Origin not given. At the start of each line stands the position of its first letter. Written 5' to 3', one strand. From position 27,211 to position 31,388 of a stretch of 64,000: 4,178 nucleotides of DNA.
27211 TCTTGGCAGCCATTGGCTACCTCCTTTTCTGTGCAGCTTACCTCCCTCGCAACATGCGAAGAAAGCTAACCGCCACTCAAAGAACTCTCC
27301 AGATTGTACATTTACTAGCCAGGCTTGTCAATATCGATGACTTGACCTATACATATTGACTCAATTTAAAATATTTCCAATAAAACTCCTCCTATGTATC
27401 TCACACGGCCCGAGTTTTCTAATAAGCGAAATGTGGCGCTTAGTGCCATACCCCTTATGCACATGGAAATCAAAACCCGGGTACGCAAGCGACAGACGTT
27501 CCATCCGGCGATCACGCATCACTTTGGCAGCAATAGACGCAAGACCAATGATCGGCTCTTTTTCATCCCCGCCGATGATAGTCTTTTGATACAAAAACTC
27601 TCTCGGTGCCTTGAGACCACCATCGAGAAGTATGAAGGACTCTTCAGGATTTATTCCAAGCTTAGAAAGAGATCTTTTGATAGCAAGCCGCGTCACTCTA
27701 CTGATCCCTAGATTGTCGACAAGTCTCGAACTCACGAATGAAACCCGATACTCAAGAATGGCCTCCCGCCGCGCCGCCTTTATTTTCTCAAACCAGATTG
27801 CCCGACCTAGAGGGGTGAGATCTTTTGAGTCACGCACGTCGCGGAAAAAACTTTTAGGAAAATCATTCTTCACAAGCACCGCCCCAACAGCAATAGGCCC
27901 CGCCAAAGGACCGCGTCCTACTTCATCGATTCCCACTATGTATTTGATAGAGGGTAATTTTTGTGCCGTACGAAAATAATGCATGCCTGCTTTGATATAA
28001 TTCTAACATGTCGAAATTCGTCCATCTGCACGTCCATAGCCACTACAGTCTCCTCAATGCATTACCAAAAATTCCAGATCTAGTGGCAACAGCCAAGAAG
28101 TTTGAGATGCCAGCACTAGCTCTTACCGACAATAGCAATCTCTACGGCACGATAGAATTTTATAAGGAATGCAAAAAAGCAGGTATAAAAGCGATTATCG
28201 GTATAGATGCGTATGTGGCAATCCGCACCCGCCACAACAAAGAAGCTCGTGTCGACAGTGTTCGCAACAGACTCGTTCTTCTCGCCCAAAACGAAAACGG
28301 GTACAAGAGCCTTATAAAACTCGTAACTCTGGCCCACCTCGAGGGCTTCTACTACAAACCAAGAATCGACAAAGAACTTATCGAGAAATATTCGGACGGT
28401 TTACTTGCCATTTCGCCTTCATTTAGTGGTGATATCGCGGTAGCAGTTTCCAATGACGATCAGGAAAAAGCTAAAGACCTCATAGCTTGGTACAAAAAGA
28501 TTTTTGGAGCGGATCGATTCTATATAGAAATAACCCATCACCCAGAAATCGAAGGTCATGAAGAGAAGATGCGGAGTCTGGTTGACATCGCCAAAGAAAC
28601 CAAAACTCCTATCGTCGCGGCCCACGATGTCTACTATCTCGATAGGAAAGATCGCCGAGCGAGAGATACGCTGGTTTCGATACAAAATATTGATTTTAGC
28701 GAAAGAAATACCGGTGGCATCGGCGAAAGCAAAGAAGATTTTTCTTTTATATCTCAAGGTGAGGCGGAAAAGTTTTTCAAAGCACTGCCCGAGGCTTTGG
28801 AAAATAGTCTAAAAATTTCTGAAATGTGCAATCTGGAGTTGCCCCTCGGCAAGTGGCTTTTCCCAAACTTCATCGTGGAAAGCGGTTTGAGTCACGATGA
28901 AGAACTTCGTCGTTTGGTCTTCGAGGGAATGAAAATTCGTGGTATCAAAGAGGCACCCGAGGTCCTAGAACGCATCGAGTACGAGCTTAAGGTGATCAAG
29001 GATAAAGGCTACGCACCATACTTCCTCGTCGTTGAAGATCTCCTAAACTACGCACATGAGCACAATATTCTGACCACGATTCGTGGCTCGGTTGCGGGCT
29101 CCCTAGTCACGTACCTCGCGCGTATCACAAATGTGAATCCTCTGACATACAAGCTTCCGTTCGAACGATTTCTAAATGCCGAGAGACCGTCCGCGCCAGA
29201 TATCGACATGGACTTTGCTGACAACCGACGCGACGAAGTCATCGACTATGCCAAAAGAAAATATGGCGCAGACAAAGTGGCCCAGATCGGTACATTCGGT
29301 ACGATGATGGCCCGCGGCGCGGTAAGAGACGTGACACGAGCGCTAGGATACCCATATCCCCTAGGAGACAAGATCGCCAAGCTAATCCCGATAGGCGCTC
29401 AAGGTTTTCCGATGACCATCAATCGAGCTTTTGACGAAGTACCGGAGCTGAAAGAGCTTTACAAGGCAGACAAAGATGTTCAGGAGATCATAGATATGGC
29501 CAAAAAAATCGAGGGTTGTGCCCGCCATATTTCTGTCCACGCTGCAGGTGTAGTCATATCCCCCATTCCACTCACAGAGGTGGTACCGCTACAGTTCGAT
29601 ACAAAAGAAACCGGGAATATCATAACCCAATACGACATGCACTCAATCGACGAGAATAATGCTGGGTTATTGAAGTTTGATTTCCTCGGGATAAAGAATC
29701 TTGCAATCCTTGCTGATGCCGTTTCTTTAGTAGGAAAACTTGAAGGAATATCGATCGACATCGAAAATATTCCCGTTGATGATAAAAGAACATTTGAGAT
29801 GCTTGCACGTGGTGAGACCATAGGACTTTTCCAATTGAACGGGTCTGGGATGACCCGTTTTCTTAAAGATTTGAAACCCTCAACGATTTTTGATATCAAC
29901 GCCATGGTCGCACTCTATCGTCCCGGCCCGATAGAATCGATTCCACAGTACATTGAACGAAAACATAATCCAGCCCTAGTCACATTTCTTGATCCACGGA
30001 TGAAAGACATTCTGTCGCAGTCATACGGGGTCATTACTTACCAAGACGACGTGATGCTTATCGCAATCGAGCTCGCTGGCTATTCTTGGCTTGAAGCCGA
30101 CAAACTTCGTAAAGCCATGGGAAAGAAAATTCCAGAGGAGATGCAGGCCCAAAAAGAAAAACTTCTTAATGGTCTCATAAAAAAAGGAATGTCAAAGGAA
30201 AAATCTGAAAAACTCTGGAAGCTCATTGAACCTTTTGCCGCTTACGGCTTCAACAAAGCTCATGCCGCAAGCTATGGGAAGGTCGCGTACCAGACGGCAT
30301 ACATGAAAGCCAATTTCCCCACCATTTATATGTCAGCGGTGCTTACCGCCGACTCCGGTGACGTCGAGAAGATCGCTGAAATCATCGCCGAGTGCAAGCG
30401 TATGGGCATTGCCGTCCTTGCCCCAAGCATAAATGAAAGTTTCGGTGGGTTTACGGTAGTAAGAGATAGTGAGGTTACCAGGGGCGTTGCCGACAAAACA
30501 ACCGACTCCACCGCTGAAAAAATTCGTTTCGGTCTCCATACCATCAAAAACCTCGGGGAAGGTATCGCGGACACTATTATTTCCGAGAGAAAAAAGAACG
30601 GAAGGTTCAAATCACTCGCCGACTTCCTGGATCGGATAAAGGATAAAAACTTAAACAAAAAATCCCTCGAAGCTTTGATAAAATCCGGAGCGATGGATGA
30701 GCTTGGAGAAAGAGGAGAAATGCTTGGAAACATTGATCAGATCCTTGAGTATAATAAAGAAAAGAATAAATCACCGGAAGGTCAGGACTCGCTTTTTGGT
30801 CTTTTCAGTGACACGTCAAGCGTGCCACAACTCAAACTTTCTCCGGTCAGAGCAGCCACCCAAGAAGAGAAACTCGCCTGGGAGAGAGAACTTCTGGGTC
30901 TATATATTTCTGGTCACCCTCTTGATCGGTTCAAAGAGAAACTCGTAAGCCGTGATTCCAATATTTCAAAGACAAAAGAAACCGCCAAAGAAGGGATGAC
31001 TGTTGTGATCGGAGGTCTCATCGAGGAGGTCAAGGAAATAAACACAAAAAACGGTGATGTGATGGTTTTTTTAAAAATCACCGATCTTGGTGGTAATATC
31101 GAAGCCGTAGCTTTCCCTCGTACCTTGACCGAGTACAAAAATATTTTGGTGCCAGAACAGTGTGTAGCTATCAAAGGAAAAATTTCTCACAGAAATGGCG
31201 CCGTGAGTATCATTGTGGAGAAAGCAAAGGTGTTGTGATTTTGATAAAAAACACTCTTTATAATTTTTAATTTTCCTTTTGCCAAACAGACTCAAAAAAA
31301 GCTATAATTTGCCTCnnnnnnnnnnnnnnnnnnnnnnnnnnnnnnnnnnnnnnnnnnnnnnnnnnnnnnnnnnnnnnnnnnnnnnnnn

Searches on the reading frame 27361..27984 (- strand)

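Call 54: search_protein_families(library=pfam, proteins=[window:27361-27984:-], max_evalue=0.0001)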
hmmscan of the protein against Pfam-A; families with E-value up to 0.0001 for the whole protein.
window:27361-27984:- (207 aa): 1 family
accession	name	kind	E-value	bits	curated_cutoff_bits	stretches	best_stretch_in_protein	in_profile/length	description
PF01351.25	RNase_HII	-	3.8e-32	112.2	25.8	1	17-202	1-197/199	Ribonuclease HII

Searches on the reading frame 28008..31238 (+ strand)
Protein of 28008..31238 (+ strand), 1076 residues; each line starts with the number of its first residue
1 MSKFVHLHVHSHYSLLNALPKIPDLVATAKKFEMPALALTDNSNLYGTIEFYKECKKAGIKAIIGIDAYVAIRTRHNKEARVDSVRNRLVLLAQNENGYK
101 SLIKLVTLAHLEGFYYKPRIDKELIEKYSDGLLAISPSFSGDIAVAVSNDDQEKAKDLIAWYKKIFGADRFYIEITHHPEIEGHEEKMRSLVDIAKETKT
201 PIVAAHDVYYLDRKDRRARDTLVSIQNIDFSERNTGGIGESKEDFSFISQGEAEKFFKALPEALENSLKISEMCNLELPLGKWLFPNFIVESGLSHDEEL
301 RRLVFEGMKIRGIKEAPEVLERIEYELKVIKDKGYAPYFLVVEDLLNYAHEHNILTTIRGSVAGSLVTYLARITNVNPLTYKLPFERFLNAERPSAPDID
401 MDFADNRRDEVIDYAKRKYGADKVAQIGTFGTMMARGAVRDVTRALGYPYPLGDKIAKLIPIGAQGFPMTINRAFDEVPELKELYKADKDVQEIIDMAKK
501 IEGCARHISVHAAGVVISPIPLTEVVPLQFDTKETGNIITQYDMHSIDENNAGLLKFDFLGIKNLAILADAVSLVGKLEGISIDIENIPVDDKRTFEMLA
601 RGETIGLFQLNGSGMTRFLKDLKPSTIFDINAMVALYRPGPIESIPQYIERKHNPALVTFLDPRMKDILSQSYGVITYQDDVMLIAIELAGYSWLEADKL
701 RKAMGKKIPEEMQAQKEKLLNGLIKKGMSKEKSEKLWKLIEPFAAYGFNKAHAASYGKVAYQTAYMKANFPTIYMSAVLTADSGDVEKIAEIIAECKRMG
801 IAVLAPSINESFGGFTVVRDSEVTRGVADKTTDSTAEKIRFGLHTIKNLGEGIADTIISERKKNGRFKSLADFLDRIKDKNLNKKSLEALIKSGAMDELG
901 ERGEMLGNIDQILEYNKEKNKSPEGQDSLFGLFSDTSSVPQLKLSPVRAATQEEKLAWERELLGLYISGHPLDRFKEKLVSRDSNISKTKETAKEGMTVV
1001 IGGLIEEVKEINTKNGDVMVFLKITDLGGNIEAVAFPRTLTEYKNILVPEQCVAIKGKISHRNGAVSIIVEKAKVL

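Call 28: search_protein_families(library=pfam, proteins=[window:28008-31238:+], max_evalue=0.00001)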
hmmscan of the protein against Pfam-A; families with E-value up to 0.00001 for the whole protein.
window:28008-31238:+ (1076 aa): 5 families
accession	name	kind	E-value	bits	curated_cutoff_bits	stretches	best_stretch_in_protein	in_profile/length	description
PF07733.18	DNA_pol3_alpha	-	7.7e-92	308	23.9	1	299-561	2-260/260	Bacterial DNA polymerase III alpha NTPase domain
PF02811.25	PHP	-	8.1e-55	186.1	26.4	1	6-178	1-164/164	PHP domain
PF17657.6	DNA_pol3_finger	-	6.1e-52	175.7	22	1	564-727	1-166/166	Bacterial DNA polymerase III alpha subunit finger domain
PF14579.12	HHH_6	-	4.6e-26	91.3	25.6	1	800-901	1-85/90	Helix-hairpin-helix motif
PF01336.31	tRNA_anti-codon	-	1.4e-11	44.6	27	1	999-1076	1-75/75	OB-fold nucleic acid binding domain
